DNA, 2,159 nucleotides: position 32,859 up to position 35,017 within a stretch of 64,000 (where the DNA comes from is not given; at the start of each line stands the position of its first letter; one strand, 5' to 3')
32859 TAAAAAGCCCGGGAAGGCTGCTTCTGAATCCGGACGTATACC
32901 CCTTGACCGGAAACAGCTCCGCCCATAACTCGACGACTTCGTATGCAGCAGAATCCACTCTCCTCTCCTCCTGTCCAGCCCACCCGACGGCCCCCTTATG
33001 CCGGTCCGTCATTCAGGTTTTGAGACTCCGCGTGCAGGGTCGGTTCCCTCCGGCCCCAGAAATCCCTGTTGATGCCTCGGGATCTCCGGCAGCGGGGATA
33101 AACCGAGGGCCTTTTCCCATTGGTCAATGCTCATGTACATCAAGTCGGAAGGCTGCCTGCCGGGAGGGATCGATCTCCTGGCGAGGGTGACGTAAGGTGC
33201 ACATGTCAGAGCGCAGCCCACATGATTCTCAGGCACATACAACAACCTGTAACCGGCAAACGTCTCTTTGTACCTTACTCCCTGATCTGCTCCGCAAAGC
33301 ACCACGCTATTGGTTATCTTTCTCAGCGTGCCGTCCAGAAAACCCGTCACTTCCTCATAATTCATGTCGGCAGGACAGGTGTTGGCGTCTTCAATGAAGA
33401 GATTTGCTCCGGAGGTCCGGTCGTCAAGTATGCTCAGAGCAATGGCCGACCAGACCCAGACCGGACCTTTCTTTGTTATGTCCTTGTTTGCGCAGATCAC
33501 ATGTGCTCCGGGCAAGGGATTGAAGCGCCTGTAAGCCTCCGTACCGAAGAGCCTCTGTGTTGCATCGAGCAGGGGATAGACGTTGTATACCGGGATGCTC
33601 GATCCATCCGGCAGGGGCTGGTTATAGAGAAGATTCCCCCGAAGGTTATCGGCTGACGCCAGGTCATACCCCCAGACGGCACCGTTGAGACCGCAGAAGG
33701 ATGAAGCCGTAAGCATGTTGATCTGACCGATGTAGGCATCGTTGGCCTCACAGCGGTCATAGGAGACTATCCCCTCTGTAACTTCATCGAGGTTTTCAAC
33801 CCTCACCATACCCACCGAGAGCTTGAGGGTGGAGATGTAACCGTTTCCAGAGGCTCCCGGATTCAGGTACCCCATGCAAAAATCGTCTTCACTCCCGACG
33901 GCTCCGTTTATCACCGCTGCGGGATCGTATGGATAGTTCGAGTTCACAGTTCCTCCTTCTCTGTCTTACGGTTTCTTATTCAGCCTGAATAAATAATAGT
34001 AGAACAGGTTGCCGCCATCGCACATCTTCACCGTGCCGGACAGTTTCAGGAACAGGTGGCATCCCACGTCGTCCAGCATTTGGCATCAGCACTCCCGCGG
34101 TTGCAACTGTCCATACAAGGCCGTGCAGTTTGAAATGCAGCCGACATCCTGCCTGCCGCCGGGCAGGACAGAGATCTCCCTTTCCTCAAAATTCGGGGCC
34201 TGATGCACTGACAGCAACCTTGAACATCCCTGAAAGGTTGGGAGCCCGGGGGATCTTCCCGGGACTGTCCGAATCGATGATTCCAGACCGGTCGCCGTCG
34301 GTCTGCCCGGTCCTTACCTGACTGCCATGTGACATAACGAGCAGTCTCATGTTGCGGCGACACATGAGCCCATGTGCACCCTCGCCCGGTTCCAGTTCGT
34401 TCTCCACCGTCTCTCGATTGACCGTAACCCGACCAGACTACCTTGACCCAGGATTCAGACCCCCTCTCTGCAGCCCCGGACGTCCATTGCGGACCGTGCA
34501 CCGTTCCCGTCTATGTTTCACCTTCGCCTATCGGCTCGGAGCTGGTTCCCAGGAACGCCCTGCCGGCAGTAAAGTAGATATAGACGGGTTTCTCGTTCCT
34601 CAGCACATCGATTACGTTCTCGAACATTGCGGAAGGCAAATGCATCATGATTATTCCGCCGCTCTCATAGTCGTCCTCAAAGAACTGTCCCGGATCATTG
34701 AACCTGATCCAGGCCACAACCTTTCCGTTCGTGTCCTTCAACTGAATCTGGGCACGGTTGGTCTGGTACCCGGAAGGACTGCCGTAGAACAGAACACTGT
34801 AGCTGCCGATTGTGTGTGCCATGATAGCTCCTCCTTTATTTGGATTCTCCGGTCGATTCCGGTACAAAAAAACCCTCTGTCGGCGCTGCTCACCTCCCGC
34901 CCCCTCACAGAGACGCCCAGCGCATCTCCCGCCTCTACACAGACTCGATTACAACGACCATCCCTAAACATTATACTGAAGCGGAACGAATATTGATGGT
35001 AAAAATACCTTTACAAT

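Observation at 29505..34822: tRNA-flanked operon coupling a pyruvoyl-type histidine decarboxylase homologue to a DUF885 HExxH protein, a C45/PLB-like Cys-Ntn hydrolase and YjbQ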

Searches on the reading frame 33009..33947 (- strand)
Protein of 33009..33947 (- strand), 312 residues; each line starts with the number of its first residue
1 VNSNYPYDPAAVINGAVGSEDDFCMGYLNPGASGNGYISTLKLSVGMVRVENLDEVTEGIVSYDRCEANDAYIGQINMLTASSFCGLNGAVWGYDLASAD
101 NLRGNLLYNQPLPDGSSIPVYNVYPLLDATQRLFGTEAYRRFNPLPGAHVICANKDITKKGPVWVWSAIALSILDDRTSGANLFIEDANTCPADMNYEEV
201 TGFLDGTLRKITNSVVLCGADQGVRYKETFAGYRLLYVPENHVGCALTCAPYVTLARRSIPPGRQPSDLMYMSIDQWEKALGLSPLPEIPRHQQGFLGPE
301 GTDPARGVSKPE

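Call 4: search_protein_families(library=pfam, proteins=[window:33009-33947:-], max_evalue=0.1)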
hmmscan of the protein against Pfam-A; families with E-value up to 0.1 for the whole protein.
window:33009-33947:- (312 aa): 1 family
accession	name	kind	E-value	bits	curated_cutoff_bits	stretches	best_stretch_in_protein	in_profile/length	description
PF02329.21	HDC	-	1.4e-78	264.5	25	1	16-285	12-293/294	Histidine carboxylase PI chain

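Call 5: search_protein_families(library=ncbifam, proteins=[window:33009-33947:-], max_evalue=0.1)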
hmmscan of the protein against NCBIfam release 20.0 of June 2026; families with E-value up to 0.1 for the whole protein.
window:33009-33947:- (312 aa): 1 family
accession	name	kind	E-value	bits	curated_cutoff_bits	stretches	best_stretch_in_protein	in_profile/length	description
TIGR00541.1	hisDCase_pyru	equivalog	2.2e-75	253.6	346.65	1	16-264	15-273/307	histidine decarboxylase, pyruvoyl type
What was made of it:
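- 33009..33947 (-): hdcA: pyruvoyl-type histidine decarboxylase proenzyme (312 aa, GTG start). The predicted serinolysis site is Ser82-Ser83. TIGR00541 scores 253.6, below its equivalog cut-off of 346.65 (calls 4, 5).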

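Call 6: find_homologous_proteins(query=window:33009-33947:-, max_evalue=0.00001)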
Query window:33009-33947:- (312 aa): 1033 proteins with E <= 0.00001 among 2417 candidates; the best 120 are listed.
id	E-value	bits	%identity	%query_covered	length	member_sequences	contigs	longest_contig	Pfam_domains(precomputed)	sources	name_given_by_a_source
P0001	7.0e-214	727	100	100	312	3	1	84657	PF02329.22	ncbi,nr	ncbi:MAG: histidine decarboxylase [Nitrospirae bacterium]|nr:histidine decarboxylase [Nitrospirota b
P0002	3.5e-184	629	87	100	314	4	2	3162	PF02329.22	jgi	-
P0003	5.1e-162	557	76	100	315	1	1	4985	PF02329.22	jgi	-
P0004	4.4e-152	524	74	98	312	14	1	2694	PF02329.22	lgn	-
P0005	6.3e-151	520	73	98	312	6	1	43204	PF02329.22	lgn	-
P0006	1.9e-149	515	72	98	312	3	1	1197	PF02329.22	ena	-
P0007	5.6e-148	510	72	98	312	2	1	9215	PF02329.22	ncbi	ncbi:MAG: histidine decarboxylase, pyruvoyl type [Bacteroidota bacterium]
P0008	5.5e-144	497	72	99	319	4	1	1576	PF02329.22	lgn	-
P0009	1.3e-135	470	67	98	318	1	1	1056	PF02329.22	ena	-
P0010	1.2e-132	460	68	96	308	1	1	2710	PF02329.22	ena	-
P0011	1.4e-130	453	68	95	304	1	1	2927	PF02329.22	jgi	-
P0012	2.1e-128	446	67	96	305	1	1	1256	PF02329.22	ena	-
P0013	2.6e-126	439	69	89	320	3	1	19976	PF02329.22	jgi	-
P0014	7.8e-126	438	63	98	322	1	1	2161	PF02329.22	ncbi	-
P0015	5.1e-125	435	62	97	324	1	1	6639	PF02329.22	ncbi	-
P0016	1.4e-124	434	63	98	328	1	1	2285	PF02329.22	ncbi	-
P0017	4.8e-124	432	70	92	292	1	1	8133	PF02329.22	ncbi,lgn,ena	-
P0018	1.1e-123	431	62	99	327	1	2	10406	PF02329.22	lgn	-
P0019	1.4e-123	430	68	91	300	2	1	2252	PF02329.22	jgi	jgi:histidine decarboxylase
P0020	4.1e-123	429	67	91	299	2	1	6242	PF02329.22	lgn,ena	-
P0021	8.6e-123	428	60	99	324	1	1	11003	PF02329.22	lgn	-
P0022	9.4e-123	427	62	97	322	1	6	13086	PF02329.22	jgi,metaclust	metaclust:\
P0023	1.2e-122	427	67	92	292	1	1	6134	PF02329.22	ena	-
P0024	2.1e-122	426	61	98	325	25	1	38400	PF02329.22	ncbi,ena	-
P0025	2.2e-121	423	64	97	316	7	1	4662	PF02329.22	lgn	-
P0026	1.0e-120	421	62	98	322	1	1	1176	PF02329.22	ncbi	-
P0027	1.8e-120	420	60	98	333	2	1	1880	PF02329.22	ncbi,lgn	-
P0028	6.2e-119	415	66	90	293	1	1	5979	PF02329.22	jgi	-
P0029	3.4e-118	412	61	98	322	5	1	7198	PF02329.22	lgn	-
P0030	8.1e-118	411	60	98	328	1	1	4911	PF02329.22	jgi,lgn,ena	-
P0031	1.5e-117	410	66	91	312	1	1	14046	PF02329.22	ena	-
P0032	5.5e-117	409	60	96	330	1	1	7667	PF02329.22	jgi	jgi:histidine decarboxylase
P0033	7.3e-115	402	62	91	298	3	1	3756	PF02329.22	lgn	-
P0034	1.0e-114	401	61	91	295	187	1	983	PF02329.22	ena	-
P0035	6.6e-114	398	58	98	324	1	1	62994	PF02329.22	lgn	-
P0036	6.9e-114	398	59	96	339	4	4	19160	PF02329.22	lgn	-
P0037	1.2e-113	398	65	88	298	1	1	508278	PF02329.22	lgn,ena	-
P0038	6.2e-113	395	61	93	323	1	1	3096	PF02329.22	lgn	-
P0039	3.5e-112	393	61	90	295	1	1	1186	PF02329.22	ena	-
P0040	1.2e-111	391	62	88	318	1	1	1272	PF02329.22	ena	-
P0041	3.1e-111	390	62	91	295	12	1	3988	PF02329.22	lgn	-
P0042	5.3e-111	389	61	92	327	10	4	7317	PF02329.22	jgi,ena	jgi:histidine decarboxylase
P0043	5.3e-111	389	63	95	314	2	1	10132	PF02329.22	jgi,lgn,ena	-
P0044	6.1e-111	389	61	92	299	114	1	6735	PF02329.22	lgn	-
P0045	1.0e-110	388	58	96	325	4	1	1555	PF02329.22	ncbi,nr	ncbi:MAG TPA: histidine decarboxylase, pyruvoyl type, partial [Bacillota bacterium]|nr:histidine dec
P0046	1.1e-110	388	57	98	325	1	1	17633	PF02329.22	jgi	jgi:histidine decarboxylase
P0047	1.7e-110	387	60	92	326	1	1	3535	PF02329.22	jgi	jgi:histidine decarboxylase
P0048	2.7e-110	387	62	90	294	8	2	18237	PF02329.22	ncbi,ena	-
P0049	5.6e-110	385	62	91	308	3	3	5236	PF02329.22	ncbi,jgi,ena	-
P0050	1.0e-109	385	61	88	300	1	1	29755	PF02329.22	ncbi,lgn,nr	ncbi:MAG: histidine decarboxylase [Leptolyngbyaceae cyanobacterium RU_5_1]|nr:histidine decarboxylas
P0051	1.3e-109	384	60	94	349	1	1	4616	PF02329.22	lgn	-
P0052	2.2e-109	384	62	88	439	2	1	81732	PF02329.22,PF01419.23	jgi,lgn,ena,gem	-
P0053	1.1e-108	381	59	92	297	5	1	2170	PF02329.22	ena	-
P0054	1.1e-108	381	60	90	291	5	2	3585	PF02329.22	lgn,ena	-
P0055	2.2e-108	380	59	95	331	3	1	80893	PF02329.22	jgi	jgi:histidine decarboxylase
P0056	2.5e-108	380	61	90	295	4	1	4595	PF02329.22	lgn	-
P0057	4.0e-108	379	61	90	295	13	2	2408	PF02329.22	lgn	-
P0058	8.3e-108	378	61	93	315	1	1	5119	PF02329.22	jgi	jgi:histidine decarboxylase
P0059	9.0e-108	378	61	90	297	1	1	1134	PF01862.22,PF02329.22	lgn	-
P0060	2.4e-107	377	60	97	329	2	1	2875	PF02329.22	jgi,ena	jgi:histidine decarboxylase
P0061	2.6e-107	377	60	90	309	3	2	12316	PF02329.22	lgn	-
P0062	3.1e-107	377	59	93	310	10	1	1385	PF02329.22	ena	-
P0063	3.8e-107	376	61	91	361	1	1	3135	PF02329.22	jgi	jgi:histidine decarboxylase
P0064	4.4e-107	376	59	88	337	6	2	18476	PF02329.22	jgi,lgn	jgi:histidine decarboxylase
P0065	5.7e-107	376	61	90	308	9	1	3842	PF02329.22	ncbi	-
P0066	7.1e-107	375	61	91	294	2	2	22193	PF02329.22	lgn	-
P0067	7.5e-107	375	61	86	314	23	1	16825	PF02329.22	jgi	jgi:histidine decarboxylase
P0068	8.5e-107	375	59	94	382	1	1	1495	PF02329.22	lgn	-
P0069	5.1e-106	373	59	90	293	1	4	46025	PF02329.22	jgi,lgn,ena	jgi:histidine decarboxylase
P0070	8.2e-106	372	60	90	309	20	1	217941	PF02329.22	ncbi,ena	-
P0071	2.2e-105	370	61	90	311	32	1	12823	PF02329.22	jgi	jgi:histidine decarboxylase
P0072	2.3e-105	370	61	87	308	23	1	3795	PF02329.22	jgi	jgi:histidine decarboxylase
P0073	2.4e-105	370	60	91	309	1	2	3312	PF02329.22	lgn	-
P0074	1.1e-104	368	59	86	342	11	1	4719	PF02329.22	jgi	jgi:histidine decarboxylase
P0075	1.7e-104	368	61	87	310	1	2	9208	PF02329.22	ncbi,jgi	jgi:histidine decarboxylase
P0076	1.4e-103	365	61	88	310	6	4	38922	PF02329.22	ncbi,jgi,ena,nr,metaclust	ncbi:MAG: histidine decarboxylase [Acidobacteria bacterium]|nr:MAG: histidine decarboxylase [Acidoba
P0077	2.1e-103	364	60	89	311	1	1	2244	PF02329.22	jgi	jgi:histidine decarboxylase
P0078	2.4e-103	364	58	94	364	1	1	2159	PF02329.22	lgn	-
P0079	2.9e-103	363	60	87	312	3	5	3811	PF02329.22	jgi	jgi:histidine decarboxylase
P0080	4.0e-103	363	62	86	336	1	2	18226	PF02329.22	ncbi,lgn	-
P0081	4.2e-103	363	59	95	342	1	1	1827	PF02329.22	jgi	jgi:histidine decarboxylase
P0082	4.6e-103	363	55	95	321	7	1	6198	PF02329.22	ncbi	-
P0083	1.3e-102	361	57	90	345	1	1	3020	PF02329.22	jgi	-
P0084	1.7e-102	361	59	89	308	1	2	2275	PF02329.22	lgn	-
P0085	3.5e-102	360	59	93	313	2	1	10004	PF02329.22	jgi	jgi:histidine decarboxylase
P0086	5.4e-102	359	57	90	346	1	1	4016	PF02329.22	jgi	jgi:histidine decarboxylase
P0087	5.6e-102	359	59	88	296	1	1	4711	PF02329.22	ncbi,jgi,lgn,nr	ncbi:MAG: histidine decarboxylase [Chloroflexia bacterium]|jgi:histidine decarboxylase|nr:histidine 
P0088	8.1e-102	359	58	93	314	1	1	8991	PF02329.22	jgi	jgi:histidine decarboxylase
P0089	1.8e-101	358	57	86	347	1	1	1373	PF02329.22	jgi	-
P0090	1.8e-101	358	59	89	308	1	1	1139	PF02329.22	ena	-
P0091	1.9e-101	358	54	95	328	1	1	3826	PF02329.22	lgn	-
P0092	4.1e-101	356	58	86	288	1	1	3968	PF02329.22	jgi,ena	-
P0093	4.2e-101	356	54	95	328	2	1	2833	PF02329.22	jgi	jgi:histidine decarboxylase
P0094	5.5e-101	356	59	90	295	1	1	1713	PF02329.22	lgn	-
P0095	4.8e-100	353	60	86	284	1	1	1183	PF02329.22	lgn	-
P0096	6.6e-100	352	56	88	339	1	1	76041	PF02329.22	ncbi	-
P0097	6.8e-100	352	54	96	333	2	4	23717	PF02329.22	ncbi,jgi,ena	jgi:histidine decarboxylase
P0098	1.1e-98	348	57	90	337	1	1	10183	PF02329.22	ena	-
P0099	8.2e-98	346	57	89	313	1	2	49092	PF02329.22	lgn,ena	-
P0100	4.6e-97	343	54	94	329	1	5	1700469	PF02329.22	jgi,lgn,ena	-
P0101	1.2e-96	342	54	94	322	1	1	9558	PF02329.22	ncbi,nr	ncbi:MAG: histidine decarboxylase [Desulfobacteraceae bacterium]|nr:histidine decarboxylase [Desulfo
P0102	5.8e-96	339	59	86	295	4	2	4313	PF02329.22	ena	-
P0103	6.5e-96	339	57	88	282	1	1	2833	PF02329.22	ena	-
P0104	7.0e-96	339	59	86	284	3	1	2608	PF02329.22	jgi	jgi:histidine decarboxylase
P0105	3.6e-95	337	58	89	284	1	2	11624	PF02329.22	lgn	-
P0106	5.3e-95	336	53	91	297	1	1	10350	PF02329.22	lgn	-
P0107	5.3e-95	336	58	88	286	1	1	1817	PF02329.22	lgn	-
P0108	6.6e-95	336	58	91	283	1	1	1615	PF02329.22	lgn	-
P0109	1.3e-94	335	59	86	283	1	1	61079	PF02329.22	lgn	-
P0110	1.4e-94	335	51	90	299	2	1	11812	PF02329.22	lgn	-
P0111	2.3e-94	334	57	90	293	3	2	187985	PF02329.22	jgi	jgi:histidine decarboxylase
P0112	3.7e-94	334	58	88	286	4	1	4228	PF02329.22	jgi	-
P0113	4.5e-94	333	59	88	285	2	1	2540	PF02329.22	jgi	jgi:histidine decarboxylase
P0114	9.1e-94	332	55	90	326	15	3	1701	PF02329.22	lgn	-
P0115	1.4e-93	332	53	92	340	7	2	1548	PF02329.22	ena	-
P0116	1.4e-93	332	61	79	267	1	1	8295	PF02329.22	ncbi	ncbi:MAG: histidine decarboxylase, pyruvoyl type, partial [Candidatus Hodarchaeota archaeon]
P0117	1.5e-93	332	57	87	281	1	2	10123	PF02329.22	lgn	-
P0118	5.1e-93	330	57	88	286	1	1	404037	PF02329.22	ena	-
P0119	6.8e-93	329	56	88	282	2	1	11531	PF02329.22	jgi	jgi:histidine decarboxylase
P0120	8.2e-93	329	52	90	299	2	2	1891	PF02329.22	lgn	-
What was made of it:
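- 33009..33947 (-): The protein is 100% identical to a Nitrospirota MAG protein (call 6).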

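Call 7: search_solved_structures(query=window:33009-33947:-, show_alignments=2)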
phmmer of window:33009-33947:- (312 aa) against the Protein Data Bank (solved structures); distinct sequences matched with E-value up to 0.001: 3.
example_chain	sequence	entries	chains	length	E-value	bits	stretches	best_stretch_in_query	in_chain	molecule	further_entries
1hq6_B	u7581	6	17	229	1e-30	110.2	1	84-265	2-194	HISTIDINE DECARBOXYLASE | HISTIDINE DECARBOXYLASE ALPHA CHAIN | PYRUVOYL-DEPENDENT HISTIDINE DECARBOXYLASE (L-HISTIDINE CARBOXYLASE)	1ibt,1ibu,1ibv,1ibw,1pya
1hq6_A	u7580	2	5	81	8.2e-15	57.9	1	17-82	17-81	HISTIDINE DECARBOXYLASE | PYRUVOYL-DEPENDENT HISTIDINE DECARBOXYLASE (L-HISTIDINE CARBOXYLASE)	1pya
1ibt_A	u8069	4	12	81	7.3e-14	54.8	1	17-82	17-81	HISTIDINE DECARBOXYLASE BETA CHAIN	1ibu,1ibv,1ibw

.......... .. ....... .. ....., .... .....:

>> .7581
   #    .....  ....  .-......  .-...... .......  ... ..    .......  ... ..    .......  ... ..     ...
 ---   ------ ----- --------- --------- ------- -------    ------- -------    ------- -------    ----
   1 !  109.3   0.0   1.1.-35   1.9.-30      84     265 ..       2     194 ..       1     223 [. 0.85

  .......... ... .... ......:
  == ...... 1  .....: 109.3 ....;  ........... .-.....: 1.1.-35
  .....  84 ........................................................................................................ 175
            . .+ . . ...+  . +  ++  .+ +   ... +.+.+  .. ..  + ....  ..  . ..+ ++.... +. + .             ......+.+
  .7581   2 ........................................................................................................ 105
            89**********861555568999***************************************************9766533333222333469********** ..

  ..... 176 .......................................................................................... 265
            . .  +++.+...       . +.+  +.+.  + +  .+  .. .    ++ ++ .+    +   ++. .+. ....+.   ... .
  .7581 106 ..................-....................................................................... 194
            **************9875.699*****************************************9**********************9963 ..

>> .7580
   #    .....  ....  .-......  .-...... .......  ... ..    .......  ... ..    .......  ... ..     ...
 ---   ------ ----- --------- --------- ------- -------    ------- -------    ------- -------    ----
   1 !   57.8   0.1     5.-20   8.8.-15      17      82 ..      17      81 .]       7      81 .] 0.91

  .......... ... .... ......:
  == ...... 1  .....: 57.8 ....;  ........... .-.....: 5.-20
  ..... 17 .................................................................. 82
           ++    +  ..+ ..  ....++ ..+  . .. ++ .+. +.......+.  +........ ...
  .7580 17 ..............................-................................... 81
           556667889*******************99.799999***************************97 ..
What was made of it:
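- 33009..33947 (-): The protein aligns to the Lactobacillus 30a HDC alpha and beta chains in the PDB (call 7).
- On Pyruvoyl histidine decarboxylase (PF02329 / TIGR00541): The motif TAS82-S83F aligns with the end of the Lb30a beta chain (...TAS) and the start of the alpha chain (call 7).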

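Call 21: search_protein_families(library=padloc, proteins=[window:33009-33947:-], max_evalue=0.01)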
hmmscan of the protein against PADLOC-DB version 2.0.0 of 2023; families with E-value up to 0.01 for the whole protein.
window:33009-33947:- (312 aa): 0 families

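Call 23: find_related_loci(query=A2, collection=metagenome_contigs, flank=8000)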
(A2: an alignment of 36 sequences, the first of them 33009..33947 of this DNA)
Query A2 (312 aa) in metagenome_contigs; peptide patterns used: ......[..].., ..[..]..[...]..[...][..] (x = any residue, [..] = any of these).
391 stretches matched a pattern; 280 encode a relative of the query (tblastn E <= 1e-3); the best 80 are kept; 80 distinct loci.
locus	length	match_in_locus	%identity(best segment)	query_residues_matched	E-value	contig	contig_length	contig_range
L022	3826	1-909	87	10-312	0e+0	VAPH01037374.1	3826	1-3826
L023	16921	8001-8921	72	4-310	5e-156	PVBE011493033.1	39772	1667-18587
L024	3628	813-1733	71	4-310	2e-157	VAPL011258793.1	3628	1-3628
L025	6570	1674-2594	71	4-310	1e-151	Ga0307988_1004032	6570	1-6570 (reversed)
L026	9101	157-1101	62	6-308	2e-127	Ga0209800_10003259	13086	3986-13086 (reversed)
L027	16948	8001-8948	60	4-308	8e-125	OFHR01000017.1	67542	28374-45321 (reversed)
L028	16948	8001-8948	59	4-308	6e-124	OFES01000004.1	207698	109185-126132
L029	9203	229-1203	59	3-312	2e-121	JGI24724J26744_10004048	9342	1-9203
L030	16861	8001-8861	61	3-286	3e-119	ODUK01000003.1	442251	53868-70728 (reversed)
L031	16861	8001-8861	62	3-286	3e-119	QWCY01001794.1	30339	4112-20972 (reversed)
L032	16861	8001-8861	61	3-286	2e-118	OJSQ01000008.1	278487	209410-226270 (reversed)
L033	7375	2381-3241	61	3-286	1e-118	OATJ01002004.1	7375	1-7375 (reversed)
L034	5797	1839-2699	61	3-286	1e-118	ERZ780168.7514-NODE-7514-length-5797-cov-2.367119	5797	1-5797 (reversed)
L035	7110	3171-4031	61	3-286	1e-118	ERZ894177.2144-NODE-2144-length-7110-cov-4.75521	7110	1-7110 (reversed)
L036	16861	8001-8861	61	3-286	5e-118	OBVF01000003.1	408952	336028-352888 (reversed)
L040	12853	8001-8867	62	7-289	2e-115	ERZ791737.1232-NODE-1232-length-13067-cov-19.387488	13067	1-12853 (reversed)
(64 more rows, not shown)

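Call 43: search_protein_families(library=pfam, proteins=[L030:8919-9548:+, L040:4239-5882:+, L023:9015-10448:+], max_evalue=0.01)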
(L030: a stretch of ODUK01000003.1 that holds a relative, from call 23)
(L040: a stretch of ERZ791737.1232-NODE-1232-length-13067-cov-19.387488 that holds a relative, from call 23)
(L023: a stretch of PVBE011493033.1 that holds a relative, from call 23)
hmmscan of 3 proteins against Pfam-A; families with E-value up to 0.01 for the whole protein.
L030:8919-9548:+ (209 aa): 1 family
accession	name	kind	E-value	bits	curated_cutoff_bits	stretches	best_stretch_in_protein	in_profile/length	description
PF01862.21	PvlArgDC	-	1.6e-17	64.3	22.7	1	25-161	10-127/161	Pyruvoyl-dependent arginine decarboxylase (PvlArgDC)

L040:4239-5882:+ (547 aa): 1 family
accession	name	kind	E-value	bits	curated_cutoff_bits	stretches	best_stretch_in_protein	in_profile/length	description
PF03577.20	Peptidase_C69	-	1.3e-124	416.7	23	2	55-440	57-401/402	Peptidase family C69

L023:9015-10448:+ (477 aa): 2 families
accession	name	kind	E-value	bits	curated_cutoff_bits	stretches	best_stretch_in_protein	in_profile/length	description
PF13520.12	AA_permease_2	-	2.8e-69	234.6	27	1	11-443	1-426/427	Amino acid permease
PF00324.27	AA_permease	-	1.4e-22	80.4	24.6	1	42-469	34-468/470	Amino acid permease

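Call 71: find_encoding_contigs(protein=P0013, flank=8000, max_places=1)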
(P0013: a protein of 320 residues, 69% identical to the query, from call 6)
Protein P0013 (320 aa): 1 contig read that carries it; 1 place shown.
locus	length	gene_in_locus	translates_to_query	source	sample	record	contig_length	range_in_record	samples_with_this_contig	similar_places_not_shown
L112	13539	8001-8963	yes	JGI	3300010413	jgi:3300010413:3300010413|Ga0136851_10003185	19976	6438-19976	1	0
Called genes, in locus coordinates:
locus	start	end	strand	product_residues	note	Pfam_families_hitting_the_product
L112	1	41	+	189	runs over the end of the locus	PF01066:CDP-OH_P_transf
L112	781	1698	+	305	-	PF13641:Glyco_tranf_2_3, PF00535:Glycos_transf_2, PF10111:Glyco_tranf_2_2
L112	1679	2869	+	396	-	PF01075:Glyco_transf_9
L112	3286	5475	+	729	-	PF00580:UvrD-helicase, PF13245:AAA_19, PF13604:AAA_30 (faint), PF01443:Viral_helicase1 (faint), PF13361:UvrD_C, PF13538:UvrD_C_2, PF21196:PcrA_UvrD_tudor (weak)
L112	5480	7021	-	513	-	-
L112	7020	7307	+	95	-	-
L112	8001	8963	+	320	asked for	PF02329:HDC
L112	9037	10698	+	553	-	PF05960:DUF885 (faint)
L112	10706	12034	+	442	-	PF04916:Phospholip_B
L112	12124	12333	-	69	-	-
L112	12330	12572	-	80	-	-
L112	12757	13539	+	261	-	?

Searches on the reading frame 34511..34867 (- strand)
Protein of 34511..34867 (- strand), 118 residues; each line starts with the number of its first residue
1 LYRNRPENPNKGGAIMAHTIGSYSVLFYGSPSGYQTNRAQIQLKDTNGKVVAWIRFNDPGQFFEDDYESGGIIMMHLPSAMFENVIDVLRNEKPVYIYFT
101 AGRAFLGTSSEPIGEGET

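Call 4: search_protein_families(library=pfam, proteins=[window:34511-34867:-], max_evalue=0.1)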
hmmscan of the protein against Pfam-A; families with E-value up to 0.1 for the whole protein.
window:34511-34867:- (118 aa): 1 family
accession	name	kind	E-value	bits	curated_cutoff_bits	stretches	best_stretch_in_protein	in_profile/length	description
PF02974.19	Inh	-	0.082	13.4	25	0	21-75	42-95/97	Protease inhibitor Inh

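Call 5: search_protein_families(library=ncbifam, proteins=[window:34511-34867:-], max_evalue=0.1)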
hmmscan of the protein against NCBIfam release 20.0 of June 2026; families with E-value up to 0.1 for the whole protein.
window:34511-34867:- (118 aa): 0 families
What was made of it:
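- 34511..34822 (-): 103-aa ORF of unknown function with a good Shine-Dalgarno sequence, 563 nt upstream. It is not part of the cassette. It matches no family (calls 4, 5).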

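Call 21: search_protein_families(library=padloc, proteins=[window:34511-34867:-], max_evalue=0.01)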
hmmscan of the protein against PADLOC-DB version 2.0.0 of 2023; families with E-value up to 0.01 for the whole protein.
window:34511-34867:- (118 aa): 0 families
